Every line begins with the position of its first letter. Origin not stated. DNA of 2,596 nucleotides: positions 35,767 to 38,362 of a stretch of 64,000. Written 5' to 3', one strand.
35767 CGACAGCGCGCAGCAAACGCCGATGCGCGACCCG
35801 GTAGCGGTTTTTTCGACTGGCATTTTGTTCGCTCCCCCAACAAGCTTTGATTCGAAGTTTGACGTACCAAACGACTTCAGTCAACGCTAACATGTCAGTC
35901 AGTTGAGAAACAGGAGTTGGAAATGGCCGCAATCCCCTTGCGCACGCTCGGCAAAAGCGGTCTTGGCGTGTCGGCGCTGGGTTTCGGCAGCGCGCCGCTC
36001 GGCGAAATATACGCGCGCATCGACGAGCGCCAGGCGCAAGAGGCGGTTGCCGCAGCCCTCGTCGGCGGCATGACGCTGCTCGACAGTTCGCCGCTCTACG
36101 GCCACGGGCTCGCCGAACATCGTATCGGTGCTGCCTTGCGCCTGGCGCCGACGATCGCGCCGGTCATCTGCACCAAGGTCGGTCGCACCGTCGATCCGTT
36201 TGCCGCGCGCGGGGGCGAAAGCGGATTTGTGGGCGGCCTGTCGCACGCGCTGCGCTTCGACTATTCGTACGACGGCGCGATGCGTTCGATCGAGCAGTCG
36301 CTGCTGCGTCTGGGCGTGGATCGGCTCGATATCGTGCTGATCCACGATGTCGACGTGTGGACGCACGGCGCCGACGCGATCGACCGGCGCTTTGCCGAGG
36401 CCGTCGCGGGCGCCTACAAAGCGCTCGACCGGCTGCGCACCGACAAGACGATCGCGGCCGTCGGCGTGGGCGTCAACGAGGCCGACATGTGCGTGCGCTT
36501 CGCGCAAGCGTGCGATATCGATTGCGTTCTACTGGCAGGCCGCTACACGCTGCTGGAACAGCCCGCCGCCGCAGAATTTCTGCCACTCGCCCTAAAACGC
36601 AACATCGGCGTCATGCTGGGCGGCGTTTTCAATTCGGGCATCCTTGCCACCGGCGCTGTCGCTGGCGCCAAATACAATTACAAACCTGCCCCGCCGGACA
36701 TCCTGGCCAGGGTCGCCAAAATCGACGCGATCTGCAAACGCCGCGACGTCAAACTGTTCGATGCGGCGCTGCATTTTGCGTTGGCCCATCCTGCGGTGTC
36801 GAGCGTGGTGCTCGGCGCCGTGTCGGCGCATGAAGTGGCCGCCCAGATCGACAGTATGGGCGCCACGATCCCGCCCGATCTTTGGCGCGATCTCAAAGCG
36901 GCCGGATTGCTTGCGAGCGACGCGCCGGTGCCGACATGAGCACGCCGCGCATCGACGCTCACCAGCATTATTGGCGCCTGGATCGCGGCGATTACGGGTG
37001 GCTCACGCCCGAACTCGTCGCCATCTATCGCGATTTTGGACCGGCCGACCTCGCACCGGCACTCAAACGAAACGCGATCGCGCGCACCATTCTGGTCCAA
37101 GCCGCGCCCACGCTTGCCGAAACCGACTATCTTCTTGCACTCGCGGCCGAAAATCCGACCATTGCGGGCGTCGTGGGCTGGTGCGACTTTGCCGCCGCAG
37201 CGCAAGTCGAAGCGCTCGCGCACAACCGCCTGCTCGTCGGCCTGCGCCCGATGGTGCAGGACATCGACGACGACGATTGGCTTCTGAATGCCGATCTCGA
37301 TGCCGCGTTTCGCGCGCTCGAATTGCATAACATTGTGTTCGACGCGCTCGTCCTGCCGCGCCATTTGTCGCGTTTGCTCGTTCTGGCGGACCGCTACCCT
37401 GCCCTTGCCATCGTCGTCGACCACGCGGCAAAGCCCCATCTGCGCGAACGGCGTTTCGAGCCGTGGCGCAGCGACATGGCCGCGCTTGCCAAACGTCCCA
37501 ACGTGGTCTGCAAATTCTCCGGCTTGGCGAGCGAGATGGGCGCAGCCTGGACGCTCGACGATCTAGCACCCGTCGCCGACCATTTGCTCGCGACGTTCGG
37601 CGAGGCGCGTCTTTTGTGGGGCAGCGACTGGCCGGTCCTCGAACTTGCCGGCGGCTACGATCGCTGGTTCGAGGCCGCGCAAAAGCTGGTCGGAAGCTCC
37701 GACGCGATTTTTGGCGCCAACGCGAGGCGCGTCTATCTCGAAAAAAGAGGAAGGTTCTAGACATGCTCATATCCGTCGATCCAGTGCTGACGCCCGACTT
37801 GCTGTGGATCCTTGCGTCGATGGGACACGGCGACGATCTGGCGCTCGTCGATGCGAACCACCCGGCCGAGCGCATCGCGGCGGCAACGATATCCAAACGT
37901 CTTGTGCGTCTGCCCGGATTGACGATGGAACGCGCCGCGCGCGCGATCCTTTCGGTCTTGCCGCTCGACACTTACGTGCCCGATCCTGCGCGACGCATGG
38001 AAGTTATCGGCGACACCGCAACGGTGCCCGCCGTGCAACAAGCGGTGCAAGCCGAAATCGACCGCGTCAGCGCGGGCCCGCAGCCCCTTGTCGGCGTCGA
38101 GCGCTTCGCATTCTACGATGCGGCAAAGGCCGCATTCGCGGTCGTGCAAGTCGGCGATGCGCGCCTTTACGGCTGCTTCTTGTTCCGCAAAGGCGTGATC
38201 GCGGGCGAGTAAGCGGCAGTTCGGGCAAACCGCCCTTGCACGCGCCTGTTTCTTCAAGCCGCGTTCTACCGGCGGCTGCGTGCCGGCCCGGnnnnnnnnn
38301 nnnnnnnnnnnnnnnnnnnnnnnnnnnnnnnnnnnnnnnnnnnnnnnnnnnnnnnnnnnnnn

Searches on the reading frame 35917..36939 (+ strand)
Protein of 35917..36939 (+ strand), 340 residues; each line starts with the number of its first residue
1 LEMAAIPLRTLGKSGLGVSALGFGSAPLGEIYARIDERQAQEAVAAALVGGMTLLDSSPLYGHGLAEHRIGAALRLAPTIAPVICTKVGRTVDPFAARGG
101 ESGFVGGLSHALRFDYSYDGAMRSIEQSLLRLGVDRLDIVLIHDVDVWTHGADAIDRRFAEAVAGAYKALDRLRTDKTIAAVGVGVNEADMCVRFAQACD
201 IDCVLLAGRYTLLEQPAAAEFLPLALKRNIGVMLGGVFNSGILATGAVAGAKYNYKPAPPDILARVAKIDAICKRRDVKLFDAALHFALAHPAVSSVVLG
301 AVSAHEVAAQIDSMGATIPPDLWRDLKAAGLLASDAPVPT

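Call 86: search_protein_families(library=pfam, proteins=[window:35917-36939:+], max_evalue=0.001)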
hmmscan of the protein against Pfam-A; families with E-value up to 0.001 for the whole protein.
window:35917-36939:+ (340 aa): 1 family
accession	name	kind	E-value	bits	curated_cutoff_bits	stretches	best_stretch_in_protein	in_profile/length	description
PF00248.27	Aldo_ket_red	-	9.1e-38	130.4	24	1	21-328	2-288/291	Aldo/keto reductase family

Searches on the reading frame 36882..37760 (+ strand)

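Call 86: search_protein_families(library=pfam, proteins=[window:36882-37760:+], max_evalue=0.001)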
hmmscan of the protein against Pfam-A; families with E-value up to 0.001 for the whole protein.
window:36882-37760:+ (292 aa): 1 family
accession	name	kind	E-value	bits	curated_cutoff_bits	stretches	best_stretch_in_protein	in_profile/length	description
PF04909.20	Amidohydro_2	-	7.8e-42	144.4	26.4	1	24-285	1-287/289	Amidohydrolase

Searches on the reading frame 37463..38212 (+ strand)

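Call 86: search_protein_families(library=pfam, proteins=[window:37463-38212:+], max_evalue=0.001)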
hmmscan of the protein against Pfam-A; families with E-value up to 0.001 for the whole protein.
window:37463-38212:+ (249 aa): 1 family
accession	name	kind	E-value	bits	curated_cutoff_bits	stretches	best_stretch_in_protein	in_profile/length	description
PF05025.18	RbsD_FucU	-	1.4e-32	113.4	25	1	106-246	4-138/138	RbsD / FucU transport protein family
